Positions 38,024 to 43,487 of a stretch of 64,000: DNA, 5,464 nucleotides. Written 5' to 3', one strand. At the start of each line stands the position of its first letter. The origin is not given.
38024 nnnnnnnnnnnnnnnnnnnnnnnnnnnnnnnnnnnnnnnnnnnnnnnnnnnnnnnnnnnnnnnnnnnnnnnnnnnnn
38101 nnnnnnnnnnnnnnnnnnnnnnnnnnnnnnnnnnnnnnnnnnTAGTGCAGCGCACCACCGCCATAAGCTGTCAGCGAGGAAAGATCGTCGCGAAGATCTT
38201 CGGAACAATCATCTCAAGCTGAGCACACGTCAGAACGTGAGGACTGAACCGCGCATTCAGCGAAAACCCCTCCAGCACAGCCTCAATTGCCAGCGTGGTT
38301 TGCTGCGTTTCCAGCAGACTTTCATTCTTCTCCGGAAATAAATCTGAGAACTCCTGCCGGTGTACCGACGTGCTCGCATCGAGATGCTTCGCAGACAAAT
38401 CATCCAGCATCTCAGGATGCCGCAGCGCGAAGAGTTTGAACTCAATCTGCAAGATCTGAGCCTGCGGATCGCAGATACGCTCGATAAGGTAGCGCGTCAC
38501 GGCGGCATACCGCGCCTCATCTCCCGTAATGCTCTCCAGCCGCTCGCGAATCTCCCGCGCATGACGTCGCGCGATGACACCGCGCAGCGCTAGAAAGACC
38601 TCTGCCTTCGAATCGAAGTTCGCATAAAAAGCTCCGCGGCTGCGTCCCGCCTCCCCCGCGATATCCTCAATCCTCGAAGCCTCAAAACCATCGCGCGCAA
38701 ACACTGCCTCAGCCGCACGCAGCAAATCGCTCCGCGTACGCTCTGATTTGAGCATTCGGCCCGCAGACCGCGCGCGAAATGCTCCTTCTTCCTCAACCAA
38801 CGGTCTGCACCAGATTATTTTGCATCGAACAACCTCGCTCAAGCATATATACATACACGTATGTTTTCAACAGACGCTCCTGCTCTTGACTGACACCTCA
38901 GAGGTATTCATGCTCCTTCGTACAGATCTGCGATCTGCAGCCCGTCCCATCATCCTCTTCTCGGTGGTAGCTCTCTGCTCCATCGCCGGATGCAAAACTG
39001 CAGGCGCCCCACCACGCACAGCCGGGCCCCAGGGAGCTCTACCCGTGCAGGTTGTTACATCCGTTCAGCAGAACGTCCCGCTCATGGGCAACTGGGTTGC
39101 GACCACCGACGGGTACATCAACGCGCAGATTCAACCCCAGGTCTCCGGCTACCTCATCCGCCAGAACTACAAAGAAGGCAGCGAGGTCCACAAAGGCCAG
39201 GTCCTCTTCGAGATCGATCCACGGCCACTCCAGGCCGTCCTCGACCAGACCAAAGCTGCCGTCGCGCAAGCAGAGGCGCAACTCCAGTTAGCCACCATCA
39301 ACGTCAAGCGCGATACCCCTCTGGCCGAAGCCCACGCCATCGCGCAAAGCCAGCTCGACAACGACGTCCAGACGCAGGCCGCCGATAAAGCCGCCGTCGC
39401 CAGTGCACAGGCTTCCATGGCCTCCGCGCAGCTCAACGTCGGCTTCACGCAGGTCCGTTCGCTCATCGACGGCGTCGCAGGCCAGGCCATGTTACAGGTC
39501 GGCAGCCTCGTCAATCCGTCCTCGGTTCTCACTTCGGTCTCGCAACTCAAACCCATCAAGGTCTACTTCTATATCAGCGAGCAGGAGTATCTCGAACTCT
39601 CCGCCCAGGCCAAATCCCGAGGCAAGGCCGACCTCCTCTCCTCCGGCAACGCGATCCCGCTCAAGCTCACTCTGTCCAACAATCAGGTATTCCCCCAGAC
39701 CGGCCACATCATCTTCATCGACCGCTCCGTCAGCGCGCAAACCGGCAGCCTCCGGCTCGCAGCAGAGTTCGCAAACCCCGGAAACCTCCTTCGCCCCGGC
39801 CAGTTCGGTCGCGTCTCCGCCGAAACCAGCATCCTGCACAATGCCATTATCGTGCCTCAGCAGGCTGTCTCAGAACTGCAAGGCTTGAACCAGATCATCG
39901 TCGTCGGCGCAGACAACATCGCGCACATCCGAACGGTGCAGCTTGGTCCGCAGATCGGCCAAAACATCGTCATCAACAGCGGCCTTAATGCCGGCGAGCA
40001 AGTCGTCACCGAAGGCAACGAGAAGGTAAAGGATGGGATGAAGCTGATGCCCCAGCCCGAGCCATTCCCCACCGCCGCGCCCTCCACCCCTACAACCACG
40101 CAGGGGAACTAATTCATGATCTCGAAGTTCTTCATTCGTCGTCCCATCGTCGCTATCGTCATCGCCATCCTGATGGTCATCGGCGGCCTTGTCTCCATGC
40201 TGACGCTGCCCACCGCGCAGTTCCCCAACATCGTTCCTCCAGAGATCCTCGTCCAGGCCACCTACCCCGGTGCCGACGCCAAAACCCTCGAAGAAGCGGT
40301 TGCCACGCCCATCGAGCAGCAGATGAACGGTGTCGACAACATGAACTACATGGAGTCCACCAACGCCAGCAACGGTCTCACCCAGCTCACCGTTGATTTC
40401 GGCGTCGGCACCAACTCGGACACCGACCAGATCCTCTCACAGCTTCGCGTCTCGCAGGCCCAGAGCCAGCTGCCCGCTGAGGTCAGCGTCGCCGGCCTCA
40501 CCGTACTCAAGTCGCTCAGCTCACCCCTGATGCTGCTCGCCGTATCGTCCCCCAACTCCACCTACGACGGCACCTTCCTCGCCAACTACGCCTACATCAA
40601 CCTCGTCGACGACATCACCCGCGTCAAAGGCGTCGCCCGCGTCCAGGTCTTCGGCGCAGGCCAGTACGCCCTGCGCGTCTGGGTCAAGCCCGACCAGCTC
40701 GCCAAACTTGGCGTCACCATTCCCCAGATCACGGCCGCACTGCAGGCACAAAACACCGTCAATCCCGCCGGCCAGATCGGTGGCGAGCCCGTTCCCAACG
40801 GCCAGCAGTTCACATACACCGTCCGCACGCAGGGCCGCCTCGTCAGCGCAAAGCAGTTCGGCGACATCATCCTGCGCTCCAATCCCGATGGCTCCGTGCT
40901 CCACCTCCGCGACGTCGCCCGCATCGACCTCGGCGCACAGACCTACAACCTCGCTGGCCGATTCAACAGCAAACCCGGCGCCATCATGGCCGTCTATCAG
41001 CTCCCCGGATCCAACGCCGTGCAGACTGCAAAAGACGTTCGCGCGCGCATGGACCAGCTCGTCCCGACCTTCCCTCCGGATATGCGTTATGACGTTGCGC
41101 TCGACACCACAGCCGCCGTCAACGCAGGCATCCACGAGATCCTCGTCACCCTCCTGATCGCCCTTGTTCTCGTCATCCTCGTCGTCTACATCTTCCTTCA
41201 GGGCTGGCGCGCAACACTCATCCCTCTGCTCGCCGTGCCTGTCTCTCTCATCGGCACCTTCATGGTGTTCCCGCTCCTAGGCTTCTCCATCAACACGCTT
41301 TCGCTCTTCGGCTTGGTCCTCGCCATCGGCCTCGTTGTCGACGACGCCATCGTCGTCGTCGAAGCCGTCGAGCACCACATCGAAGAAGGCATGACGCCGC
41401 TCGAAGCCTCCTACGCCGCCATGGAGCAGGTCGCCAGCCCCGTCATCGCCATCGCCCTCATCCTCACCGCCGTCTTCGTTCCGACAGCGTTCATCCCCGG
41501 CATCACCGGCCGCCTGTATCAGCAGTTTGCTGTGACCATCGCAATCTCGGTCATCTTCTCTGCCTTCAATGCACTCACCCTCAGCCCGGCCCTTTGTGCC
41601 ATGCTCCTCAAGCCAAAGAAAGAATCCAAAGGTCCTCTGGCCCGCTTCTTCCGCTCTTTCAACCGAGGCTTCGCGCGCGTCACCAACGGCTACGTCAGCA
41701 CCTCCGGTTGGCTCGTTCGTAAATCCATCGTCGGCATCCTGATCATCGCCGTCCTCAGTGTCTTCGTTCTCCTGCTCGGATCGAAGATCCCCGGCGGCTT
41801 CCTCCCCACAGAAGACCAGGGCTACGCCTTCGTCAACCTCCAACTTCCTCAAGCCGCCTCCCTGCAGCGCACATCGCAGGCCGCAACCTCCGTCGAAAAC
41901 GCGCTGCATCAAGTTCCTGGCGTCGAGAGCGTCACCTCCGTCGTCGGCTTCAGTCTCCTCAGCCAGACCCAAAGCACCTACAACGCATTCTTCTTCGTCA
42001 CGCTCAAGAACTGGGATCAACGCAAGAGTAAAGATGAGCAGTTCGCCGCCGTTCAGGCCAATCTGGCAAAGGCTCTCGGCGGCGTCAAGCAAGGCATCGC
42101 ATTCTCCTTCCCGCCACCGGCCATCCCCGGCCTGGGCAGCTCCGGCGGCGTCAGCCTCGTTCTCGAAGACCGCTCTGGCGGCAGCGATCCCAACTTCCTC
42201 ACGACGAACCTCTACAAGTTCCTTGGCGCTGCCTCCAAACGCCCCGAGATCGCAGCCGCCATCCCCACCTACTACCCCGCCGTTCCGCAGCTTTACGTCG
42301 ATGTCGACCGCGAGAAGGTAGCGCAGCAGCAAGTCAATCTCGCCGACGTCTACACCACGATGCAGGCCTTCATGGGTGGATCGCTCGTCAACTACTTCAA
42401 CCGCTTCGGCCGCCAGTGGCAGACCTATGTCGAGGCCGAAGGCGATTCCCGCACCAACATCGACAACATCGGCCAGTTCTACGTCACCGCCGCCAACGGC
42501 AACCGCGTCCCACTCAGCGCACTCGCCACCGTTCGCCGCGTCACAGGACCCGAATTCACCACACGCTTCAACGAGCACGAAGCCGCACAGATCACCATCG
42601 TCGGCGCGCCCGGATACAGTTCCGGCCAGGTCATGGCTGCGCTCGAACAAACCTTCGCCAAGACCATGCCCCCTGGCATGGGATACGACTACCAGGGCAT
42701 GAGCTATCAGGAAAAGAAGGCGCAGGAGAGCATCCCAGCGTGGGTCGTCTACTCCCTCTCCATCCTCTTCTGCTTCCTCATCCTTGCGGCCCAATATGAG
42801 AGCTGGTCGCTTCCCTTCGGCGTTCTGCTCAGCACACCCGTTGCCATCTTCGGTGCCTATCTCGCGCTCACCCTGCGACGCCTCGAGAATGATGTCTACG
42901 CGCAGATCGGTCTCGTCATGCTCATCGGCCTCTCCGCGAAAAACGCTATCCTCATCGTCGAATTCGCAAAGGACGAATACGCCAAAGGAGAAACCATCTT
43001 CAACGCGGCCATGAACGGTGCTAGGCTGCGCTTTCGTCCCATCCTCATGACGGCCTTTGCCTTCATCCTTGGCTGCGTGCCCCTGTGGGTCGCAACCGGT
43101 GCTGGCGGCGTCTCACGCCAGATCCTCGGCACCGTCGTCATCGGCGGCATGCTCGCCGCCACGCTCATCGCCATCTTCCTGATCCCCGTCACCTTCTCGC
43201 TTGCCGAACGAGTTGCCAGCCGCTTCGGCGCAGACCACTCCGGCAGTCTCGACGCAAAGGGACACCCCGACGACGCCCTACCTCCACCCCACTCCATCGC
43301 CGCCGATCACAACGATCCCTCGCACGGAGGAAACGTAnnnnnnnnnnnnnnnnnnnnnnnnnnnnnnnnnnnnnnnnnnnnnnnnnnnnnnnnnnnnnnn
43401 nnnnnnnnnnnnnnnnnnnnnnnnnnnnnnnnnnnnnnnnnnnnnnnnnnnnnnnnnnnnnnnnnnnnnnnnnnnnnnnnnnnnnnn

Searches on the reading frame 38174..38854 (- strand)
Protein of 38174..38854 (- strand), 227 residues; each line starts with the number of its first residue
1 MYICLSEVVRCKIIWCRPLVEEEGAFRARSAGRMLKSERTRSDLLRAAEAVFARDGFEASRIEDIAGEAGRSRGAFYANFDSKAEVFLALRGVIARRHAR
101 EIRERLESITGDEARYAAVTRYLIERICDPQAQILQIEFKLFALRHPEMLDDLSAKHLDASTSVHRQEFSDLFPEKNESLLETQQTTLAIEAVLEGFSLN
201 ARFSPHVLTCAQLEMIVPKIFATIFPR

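Call 81: search_protein_families(library=pfam, proteins=[window:38174-38854:-], max_evalue=0.001)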
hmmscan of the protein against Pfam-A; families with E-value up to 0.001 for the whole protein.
window:38174-38854:- (227 aa): 1 family
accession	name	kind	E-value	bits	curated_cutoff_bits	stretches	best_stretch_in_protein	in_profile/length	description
PF00440.29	TetR_N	-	2.8e-12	46.6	24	1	44-90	1-47/47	Bacterial regulatory proteins, tetR family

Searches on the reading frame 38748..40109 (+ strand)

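Call 81: search_protein_families(library=pfam, proteins=[window:38748-40109:+], max_evalue=0.001)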
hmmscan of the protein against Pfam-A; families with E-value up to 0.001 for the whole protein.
window:38748-40109:+ (454 aa): 3 families
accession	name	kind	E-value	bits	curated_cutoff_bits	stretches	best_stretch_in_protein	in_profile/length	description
PF16576.10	HlyD_D23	-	1.3e-11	44.7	30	1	125-353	19-213/214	Barrel-sandwich domain of CusB or HlyD membrane-fusion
PF13533.13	Biotin_lipoyl_2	-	2.8e-07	30.6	29.8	1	127-157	2-32/32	Biotin-lipoyl like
PF13437.12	HlyD_3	-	5.8e-07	30.7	22.2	0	236-351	2-106/106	HlyD family secretion protein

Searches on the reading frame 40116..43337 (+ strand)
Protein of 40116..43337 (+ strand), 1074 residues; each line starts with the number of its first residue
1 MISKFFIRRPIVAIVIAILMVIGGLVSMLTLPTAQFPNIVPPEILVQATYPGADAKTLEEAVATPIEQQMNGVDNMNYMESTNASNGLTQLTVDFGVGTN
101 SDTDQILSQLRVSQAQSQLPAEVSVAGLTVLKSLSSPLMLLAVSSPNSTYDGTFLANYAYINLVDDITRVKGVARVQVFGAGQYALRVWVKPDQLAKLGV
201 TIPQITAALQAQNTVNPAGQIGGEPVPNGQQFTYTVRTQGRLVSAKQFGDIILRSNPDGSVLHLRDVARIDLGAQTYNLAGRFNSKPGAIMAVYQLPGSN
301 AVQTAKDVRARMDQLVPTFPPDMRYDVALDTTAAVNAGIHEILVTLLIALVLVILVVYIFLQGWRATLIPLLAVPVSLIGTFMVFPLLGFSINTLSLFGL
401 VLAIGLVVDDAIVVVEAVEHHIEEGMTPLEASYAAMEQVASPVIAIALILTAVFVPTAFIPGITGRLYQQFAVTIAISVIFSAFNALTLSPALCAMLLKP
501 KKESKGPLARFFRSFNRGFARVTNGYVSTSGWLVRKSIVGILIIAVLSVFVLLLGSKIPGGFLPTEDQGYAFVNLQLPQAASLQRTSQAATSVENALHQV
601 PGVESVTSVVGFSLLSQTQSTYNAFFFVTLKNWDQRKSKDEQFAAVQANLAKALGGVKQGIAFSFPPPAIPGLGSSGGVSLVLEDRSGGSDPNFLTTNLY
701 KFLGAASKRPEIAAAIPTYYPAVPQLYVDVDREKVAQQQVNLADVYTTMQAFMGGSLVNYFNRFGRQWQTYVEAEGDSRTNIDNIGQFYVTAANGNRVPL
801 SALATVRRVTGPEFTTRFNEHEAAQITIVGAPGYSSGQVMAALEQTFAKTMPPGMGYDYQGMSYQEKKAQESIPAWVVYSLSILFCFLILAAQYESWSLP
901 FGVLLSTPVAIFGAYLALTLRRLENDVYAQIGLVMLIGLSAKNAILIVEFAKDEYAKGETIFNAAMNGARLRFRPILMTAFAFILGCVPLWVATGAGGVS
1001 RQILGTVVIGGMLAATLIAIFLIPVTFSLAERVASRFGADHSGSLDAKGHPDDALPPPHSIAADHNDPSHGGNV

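Call 81: search_protein_families(library=pfam, proteins=[window:40116-43337:+], max_evalue=0.001)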
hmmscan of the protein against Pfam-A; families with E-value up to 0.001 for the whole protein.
window:40116-43337:+ (1074 aa): 3 families
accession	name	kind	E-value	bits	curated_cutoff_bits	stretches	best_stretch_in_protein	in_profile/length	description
PF00873.25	ACR_tran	-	0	1075.6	28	1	2-1029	1-1019/1021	AcrB/AcrD/AcrF family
PF03176.21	MMPL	-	8.5e-13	48.4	20.5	1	279-499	76-304/333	MMPL family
PF02355.23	SecD_SecF_C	-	0.00058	19.8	20.5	1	340-497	31-186/189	Protein export membrane protein SecD/SecF, C-terminal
